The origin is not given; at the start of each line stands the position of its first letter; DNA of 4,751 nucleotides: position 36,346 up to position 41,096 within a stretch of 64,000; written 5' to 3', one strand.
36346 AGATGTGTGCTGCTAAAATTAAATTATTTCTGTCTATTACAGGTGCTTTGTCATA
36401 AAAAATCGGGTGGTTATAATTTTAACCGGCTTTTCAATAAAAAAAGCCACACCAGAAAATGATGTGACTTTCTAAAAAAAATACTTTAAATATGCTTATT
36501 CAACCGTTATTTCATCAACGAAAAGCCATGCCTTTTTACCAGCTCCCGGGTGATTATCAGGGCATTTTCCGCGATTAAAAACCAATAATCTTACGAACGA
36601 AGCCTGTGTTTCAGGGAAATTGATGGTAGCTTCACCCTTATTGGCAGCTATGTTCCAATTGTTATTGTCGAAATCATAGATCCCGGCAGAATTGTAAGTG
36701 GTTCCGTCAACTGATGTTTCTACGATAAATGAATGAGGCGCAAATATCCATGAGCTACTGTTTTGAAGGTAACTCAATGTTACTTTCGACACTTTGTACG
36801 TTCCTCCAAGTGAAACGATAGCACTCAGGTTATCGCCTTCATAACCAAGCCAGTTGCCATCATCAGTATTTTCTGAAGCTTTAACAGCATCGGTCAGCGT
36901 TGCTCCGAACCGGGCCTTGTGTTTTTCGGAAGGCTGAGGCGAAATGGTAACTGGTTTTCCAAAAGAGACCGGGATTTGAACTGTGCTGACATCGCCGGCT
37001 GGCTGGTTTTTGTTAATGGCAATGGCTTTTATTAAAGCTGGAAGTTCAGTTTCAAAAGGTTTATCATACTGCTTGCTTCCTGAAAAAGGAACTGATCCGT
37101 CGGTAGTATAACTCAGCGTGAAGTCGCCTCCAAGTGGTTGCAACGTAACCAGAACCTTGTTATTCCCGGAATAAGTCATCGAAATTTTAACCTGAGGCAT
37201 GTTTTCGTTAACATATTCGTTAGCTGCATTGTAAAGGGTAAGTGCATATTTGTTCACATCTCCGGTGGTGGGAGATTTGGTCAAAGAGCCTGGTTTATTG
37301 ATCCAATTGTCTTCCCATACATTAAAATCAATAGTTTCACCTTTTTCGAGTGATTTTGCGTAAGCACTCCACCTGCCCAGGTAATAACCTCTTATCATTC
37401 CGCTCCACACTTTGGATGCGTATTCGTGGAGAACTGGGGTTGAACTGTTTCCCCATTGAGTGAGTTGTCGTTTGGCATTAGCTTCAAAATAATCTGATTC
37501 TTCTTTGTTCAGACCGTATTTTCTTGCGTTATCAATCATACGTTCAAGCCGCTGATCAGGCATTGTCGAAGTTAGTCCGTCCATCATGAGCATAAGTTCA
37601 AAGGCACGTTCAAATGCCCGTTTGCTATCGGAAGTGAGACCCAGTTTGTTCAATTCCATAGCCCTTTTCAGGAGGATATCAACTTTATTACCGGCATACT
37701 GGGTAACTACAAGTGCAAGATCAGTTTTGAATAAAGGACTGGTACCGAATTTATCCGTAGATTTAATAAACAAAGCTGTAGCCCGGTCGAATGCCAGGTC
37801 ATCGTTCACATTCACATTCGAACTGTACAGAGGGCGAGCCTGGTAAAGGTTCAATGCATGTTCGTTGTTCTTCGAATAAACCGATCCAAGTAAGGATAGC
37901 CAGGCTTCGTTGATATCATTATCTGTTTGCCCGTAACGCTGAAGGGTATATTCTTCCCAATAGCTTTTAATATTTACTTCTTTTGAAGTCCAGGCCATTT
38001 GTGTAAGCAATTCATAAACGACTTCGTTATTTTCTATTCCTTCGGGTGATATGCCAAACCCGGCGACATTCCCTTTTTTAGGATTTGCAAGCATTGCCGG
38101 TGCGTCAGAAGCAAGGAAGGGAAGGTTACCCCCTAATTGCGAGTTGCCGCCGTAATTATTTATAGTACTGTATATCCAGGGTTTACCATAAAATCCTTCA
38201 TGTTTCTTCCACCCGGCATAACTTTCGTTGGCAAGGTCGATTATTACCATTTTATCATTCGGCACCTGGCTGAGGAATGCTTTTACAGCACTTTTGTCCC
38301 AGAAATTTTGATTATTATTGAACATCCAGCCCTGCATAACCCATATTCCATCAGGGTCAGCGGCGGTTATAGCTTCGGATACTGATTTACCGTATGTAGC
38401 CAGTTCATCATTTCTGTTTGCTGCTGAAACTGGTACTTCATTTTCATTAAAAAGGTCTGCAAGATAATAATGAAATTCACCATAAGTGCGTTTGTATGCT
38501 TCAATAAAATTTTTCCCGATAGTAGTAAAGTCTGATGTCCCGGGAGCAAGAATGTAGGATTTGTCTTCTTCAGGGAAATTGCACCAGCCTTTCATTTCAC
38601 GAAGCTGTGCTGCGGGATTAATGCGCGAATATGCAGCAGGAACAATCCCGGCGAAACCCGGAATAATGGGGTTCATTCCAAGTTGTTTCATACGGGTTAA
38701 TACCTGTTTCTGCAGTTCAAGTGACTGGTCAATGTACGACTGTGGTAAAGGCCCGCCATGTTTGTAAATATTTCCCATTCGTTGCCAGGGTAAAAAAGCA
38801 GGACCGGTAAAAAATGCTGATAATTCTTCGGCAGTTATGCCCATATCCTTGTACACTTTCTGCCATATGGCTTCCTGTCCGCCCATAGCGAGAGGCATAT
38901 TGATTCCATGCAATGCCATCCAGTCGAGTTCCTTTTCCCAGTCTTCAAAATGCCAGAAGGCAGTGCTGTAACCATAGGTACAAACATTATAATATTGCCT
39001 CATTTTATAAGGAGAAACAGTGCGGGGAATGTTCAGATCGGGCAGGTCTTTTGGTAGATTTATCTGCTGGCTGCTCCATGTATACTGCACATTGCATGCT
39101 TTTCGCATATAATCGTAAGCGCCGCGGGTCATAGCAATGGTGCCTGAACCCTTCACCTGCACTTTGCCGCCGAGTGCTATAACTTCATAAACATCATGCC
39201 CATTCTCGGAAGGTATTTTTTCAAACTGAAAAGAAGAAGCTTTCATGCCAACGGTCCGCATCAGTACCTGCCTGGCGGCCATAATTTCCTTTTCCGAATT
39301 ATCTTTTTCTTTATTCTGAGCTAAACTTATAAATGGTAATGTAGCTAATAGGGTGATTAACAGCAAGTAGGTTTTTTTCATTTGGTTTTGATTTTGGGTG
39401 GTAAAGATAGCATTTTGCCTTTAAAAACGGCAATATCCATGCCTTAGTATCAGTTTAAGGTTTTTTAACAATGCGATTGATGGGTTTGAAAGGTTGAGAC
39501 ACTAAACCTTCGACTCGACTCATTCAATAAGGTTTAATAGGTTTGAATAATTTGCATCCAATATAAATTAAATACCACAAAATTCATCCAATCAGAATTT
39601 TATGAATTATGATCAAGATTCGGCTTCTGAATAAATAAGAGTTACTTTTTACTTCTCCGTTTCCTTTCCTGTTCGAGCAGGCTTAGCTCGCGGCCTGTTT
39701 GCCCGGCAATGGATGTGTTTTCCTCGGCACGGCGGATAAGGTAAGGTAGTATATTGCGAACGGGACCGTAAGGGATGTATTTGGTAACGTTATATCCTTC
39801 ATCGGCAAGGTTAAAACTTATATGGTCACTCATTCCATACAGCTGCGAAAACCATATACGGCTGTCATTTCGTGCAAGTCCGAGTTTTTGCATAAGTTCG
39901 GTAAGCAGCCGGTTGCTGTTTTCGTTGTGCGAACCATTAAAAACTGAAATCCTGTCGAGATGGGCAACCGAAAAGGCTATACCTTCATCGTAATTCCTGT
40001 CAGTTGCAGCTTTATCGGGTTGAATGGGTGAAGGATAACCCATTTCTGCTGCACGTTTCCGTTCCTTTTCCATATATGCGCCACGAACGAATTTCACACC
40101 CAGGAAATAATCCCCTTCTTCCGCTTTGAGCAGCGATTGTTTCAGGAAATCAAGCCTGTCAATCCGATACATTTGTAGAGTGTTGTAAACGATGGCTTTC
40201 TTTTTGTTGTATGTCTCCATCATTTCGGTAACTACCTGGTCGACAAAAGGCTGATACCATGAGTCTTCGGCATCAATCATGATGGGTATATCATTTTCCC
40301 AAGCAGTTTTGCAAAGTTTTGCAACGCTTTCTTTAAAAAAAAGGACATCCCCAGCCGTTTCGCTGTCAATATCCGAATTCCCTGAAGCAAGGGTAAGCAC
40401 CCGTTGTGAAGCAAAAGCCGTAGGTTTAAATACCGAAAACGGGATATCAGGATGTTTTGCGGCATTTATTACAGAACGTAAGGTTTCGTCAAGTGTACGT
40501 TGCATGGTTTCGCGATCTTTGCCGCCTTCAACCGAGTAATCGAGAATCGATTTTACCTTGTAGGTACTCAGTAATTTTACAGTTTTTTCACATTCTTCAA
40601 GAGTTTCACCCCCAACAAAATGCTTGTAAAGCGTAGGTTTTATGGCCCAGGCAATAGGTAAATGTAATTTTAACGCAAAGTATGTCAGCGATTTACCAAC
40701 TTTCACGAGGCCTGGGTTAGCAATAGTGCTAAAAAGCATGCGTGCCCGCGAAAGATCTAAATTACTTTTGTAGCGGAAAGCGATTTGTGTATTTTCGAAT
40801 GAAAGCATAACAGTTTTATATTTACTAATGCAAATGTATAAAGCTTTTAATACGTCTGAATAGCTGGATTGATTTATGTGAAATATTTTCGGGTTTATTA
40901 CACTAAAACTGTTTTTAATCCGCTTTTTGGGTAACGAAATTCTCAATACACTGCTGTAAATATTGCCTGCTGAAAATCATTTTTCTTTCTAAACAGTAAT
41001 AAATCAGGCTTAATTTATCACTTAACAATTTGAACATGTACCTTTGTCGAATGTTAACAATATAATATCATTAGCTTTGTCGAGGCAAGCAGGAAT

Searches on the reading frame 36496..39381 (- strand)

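Call 4: search_protein_families(library=pfam, proteins=[window:36496-39381:-], max_evalue=0.001)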
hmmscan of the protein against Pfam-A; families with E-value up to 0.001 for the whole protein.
window:36496-39381:- (961 aa): 6 families
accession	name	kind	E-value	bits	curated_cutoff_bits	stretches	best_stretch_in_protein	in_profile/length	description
PF05089.18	NAGLU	-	1.6e-130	435.4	25.5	1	128-465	1-335/336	Alpha-N-acetylglucosaminidase (NAGLU) tim-barrel domain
PF12972.12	NAGLU_C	-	2.8e-43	149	25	1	474-714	1-263/268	Alpha-N-acetylglucosaminidase (NAGLU) C-terminal domain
PF12971.12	NAGLU_N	-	5.2e-20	71.5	28.3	1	35-114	2-81/82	Alpha-N-acetylglucosaminidase (NAGLU) N-terminal domain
PF13287.12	Fn3_assoc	-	2.2e-08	34.5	23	1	754-801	10-57/59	Fn3 associated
PF13290.12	CHB_HEX_C_1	-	3.4e-07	30.6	22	1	736-800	5-67/67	Chitobiase/beta-hexosaminidase C-terminal domain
PF22633.2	F5_F8_type_C_2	-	0.00035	21.6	27.8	0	849-932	17-91/91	NedA-like, galactose-binding domain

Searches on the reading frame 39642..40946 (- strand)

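Call 4: search_protein_families(library=pfam, proteins=[window:39642-40946:-], max_evalue=0.001)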
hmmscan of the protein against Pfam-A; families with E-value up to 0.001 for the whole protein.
window:39642-40946:- (434 aa): 1 family
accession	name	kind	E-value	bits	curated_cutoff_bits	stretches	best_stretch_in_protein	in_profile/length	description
PF01619.24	Pro_dh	-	3e-75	253.8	27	1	119-417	1-276/278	Proline dehydrogenase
